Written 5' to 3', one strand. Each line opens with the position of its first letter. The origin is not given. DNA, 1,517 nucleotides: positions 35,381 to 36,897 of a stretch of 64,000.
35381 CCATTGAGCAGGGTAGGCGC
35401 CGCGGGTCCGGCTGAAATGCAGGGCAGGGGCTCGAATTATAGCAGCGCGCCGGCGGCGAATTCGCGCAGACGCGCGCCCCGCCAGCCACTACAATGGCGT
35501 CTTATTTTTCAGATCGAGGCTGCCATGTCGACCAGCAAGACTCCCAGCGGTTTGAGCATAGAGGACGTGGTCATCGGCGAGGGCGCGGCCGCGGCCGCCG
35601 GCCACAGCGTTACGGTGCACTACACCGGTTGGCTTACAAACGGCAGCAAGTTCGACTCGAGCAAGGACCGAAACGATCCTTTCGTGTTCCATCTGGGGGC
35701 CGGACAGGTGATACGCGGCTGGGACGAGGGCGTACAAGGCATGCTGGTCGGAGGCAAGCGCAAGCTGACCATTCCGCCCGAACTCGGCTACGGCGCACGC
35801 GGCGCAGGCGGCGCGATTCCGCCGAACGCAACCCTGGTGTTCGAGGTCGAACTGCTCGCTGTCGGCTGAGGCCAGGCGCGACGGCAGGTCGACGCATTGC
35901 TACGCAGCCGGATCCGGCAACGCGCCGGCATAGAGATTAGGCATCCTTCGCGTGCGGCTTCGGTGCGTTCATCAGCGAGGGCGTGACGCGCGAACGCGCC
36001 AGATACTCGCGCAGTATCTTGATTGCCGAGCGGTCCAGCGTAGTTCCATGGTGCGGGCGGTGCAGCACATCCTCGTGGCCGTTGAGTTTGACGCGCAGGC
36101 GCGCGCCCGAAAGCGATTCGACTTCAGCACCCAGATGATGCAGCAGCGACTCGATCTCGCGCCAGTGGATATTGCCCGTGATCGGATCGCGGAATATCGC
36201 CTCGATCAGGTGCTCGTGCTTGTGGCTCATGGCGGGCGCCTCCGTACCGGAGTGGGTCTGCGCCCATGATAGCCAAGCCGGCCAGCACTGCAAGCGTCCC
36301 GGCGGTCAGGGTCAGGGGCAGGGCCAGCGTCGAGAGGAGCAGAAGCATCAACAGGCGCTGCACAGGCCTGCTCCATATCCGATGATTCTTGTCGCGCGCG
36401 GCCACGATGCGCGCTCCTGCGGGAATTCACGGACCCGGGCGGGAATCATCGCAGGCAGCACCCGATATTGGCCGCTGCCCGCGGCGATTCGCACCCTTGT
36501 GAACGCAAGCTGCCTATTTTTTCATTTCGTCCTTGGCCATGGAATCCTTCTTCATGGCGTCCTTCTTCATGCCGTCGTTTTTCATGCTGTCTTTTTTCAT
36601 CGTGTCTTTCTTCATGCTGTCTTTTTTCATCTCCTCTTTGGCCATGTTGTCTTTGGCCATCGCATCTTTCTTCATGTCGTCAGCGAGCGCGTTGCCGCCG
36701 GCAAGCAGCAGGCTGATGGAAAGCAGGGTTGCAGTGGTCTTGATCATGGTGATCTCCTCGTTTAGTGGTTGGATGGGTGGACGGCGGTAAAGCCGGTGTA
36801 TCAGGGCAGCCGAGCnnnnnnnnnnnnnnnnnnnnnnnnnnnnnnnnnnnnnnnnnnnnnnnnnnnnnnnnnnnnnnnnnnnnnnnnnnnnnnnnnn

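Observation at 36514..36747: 77-aa secreted peptide made of 11 perfect-period M-x-K-(D/E)-x pentapeptides (20% Met)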

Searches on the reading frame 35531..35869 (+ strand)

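Call 7: search_protein_families(library=pfam, proteins=[window:35531-35869:+], max_evalue=0.01)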
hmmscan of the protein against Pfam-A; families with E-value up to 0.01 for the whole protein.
window:35531-35869:+ (112 aa): 1 family
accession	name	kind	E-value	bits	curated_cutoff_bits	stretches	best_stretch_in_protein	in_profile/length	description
PF00254.34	FKBP_C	-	1.9e-38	131.1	21.1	1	20-109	4-94/94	FKBP-type peptidyl-prolyl cis-trans isomerase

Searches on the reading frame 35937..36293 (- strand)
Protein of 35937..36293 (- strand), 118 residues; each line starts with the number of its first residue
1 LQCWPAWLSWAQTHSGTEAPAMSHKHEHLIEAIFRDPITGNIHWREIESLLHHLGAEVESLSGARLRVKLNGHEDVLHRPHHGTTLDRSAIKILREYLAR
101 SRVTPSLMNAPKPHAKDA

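Call 5: search_protein_families(library=ncbifam, proteins=[window:35937-36293:-], max_evalue=0.01)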
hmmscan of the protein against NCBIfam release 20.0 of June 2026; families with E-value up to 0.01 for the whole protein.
window:35937-36293:- (118 aa): 0 families

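Call 7: search_protein_families(library=pfam, proteins=[window:35937-36293:-], max_evalue=0.01)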
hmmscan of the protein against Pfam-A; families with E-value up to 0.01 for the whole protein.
window:35937-36293:- (118 aa): 1 family
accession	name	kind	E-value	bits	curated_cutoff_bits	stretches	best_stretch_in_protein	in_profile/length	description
PF07927.17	HicA_toxin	-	4.8e-06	27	27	1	44-92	1-50/58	HicA toxin of bacterial toxin-antitoxin,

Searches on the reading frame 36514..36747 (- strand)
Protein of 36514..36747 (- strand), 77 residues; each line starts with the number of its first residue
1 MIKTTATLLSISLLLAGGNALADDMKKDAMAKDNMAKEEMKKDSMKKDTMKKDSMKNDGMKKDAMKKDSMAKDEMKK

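Call 5: search_protein_families(library=ncbifam, proteins=[window:36514-36747:-], max_evalue=0.01)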
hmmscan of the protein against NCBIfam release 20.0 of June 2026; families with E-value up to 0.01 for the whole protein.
window:36514-36747:- (77 aa): 2 families
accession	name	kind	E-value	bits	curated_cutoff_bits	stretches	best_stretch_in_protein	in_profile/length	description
TIGR02953.1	penta_MxKDx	subfamily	5.3e-22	77.6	41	1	5-75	4-78/78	pentapeptide MXKDX repeat protein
NF047895.1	CuResCopI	equivalog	0.00097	18.9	200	1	6-69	3-66/176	copper-resistant cuproprotein CopI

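Call 7: search_protein_families(library=pfam, proteins=[window:36514-36747:-], max_evalue=0.01)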
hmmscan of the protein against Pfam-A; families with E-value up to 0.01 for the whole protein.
window:36514-36747:- (77 aa): 0 families

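Call 10: find_homologous_proteins(query=window:36514-36747:-, max_evalue=0.001)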
Query window:36514-36747:- (77 aa): 24 proteins with E <= 0.001 among 49 candidates.
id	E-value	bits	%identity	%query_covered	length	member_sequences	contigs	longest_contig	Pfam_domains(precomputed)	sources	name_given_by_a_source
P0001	6.5e-19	85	72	92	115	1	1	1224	-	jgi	jgi:pentapeptide MXKDX repeat protein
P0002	1.9e-15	74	76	75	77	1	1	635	-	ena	-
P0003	7.0e-14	69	73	73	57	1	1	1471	-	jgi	-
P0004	7.6e-14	69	67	94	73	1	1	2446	-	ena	-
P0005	1.7e-12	64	74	75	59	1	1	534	-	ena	-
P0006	2.2e-12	64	60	100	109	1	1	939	-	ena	-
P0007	1.6e-10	58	59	95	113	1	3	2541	-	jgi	jgi:pentapeptide MXKDX repeat protein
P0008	3.4e-8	51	54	97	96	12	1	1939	-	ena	-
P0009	5.7e-8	50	59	75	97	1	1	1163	-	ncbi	-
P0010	2.1e-7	48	57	77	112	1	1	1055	-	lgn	-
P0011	2.9e-7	48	59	73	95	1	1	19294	-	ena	-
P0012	3.3e-7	48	48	99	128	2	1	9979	-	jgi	jgi:pentapeptide MXKDX repeat protein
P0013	9.8e-7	46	67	60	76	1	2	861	-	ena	-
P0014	6.3e-6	44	53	100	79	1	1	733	-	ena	-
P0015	1.7e-5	43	45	96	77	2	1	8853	-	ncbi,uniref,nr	ncbi:pentapeptide MXKDX repeat protein [Bradyrhizobium sp. STM 3809]|uniref:pentapeptide MXKDX repea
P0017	3.2e-5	42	66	49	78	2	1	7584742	-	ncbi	ncbi:pentapeptide MXKDX repeat protein [Bradyrhizobium sp. USDA 4353]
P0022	6.6e-4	37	47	94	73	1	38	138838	-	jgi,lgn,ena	jgi:pentapeptide MXKDX repeat protein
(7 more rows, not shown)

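Call 40: search_protein_representatives(protein=window:36514-36747:-)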
Query: 77 residues. Proteins with E-value up to 0.001 (for the whole library): 436; up to 1e-10: 46; up to 1e-30: 0. The best 150 are listed.
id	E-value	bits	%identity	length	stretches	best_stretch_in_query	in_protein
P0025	1.6e-19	84.9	63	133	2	8-77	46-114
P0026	2.2e-18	81.3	61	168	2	1-75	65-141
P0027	4.5e-18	80.4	68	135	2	2-77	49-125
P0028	4.9e-18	80.3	60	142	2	2-70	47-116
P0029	5.1e-16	73.9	64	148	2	1-75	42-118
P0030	6.3e-16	73.6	55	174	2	3-76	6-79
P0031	6.7e-16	73.5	31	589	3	23-74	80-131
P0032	1.6e-15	72.4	70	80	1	2-77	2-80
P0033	1.7e-15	72.3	60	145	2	1-77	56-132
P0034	2.6e-15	71.7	61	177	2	6-77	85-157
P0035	1.0e-14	69.8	65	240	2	4-69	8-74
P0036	2.5e-14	68.6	61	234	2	4-77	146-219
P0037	5.2e-14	67.6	57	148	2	2-75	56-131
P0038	7.7e-14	67.1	42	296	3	21-76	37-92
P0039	8.3e-14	67.0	61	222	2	25-77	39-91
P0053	7.7e-12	60.8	43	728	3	23-77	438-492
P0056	1.6e-11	59.8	43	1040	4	18-77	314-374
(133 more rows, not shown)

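Call 51: predict_structure(protein=window:36514-36747:-)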
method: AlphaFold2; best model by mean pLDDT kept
length: 77 residues; sequences in the alignment: 1
mean_pLDDT: 85.2   pTM: 0.41
mean pLDDT of the five models: 85.2, 80.6, 79.7, 76.5, 71.0
residues with pLDDT >= 90: 30; 70-90: 45; 50-70: 2; < 50: 0
segments of 3 or more residues with pLDDT < 50: none
pLDDT, mean of each block of 10 residues (from residue 1): 75 79 78 82 92 94 93 88
secondary structure, 60 per line:
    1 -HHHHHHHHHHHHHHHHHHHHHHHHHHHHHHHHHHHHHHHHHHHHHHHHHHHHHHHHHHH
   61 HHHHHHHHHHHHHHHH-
elements in order: H2-76

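Call 52: find_encoding_contigs(protein=P0022, flank=5000, max_places=3)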
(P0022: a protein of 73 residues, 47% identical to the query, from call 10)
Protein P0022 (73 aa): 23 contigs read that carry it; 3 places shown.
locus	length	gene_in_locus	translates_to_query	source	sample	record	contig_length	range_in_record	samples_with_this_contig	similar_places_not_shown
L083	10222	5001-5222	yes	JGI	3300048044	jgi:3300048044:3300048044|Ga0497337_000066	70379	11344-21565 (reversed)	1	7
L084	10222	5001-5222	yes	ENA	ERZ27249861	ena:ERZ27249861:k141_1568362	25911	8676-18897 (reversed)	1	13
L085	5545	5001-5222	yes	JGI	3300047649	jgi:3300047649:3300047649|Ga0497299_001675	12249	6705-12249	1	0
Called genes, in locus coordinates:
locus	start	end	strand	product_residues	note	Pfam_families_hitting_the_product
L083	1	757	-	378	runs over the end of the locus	PF03773:ArsP_1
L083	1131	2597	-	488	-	PF00672:HAMP (weak), PF00512:HisKA, PF02518:HATPase_c, PF13581:HATPase_c_2 (weak)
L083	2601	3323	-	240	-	PF00072:Response_reg, PF00486:Trans_reg_C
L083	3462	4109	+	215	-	PF01292:Ni_hydr_CYTB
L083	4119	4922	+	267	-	PF00174:Oxidored_molyb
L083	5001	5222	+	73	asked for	-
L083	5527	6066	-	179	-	PF00581:Rhodanese, PF11127:YgaP-like_TM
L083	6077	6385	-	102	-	PF01022:HTH_5, PF12802:MarR_2 (weak), PF13412:HTH_24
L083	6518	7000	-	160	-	-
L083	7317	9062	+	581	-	PF17203:sCache_3_2, PF00989:PAS, PF08448:PAS_4 (weak), PF13426:PAS_9, PF00512:HisKA, PF02518:HATPase_c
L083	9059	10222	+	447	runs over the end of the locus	PF00072:Response_reg, PF13191:AAA_16 (weak), PF00158:Sigma54_activat, PF14532:Sigma54_activ_2, PF00004:AAA (faint), PF07728:AAA_5, PF25601:AAA_lid_14, PF02954:HTH_8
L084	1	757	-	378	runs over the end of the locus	PF03773:ArsP_1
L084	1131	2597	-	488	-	PF00672:HAMP (weak), PF00512:HisKA, PF02518:HATPase_c, PF13581:HATPase_c_2 (weak)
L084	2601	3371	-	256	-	PF00072:Response_reg, PF00486:Trans_reg_C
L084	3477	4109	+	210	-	PF01292:Ni_hydr_CYTB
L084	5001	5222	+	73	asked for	-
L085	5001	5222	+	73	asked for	-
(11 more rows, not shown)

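Call 53: find_encoding_contigs(protein=P0017, flank=5000, max_places=2)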
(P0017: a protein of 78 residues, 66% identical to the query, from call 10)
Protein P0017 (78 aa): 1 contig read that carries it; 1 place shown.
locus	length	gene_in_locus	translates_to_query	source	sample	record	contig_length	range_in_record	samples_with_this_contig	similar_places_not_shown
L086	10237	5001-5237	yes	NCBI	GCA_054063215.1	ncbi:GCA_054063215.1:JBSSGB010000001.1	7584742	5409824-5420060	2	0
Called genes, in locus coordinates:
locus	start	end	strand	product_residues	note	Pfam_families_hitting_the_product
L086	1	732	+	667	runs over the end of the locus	PF00289:Biotin_carb_N, PF02786:CPSase_L_D2, PF02222:ATP-grasp, PF07478:Dala_Dala_lig_C, PF02785:Biotin_carb_C, PF25919:BSH_CusB (faint), PF21139:BT_MCC_alpha (weak), PF00364:Biotin_lipoyl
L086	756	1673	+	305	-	PF00682:HMGL-like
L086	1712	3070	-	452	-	PF06808:DctM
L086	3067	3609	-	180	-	PF04290:DctQ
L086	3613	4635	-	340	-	PF03480:DctP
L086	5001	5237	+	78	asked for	-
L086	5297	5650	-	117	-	-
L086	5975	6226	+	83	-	-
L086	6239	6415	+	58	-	-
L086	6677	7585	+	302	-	-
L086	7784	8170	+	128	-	PF00293:NUDIX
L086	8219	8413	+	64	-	-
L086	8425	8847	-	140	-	PF01152:Bac_globin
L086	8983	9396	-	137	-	PF00072:Response_reg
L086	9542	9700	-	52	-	-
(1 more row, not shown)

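Call 62: search_protein_families(library=ncbifam, proteins=[P0022, P0017], max_evalue=0.01)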
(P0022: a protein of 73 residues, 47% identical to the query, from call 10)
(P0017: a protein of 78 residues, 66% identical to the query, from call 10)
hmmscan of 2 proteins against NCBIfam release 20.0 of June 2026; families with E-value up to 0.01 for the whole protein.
P0022 (73 aa): 2 families
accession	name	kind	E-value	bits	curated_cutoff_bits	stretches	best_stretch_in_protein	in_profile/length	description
TIGR02953.1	penta_MxKDx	subfamily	3.4e-15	55.8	41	1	2-72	1-69/78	pentapeptide MXKDX repeat protein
NF007769.1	PRK10455.1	equivalog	0.00046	20.5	174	1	1-59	1-56/160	ATP-independent periplasmic protein-refolding chaperone Spy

P0017 (78 aa): 1 family
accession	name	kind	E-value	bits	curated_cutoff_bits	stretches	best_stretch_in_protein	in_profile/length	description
TIGR02953.1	penta_MxKDx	subfamily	1.9e-21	75.8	41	1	6-77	2-70/78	pentapeptide MXKDX repeat protein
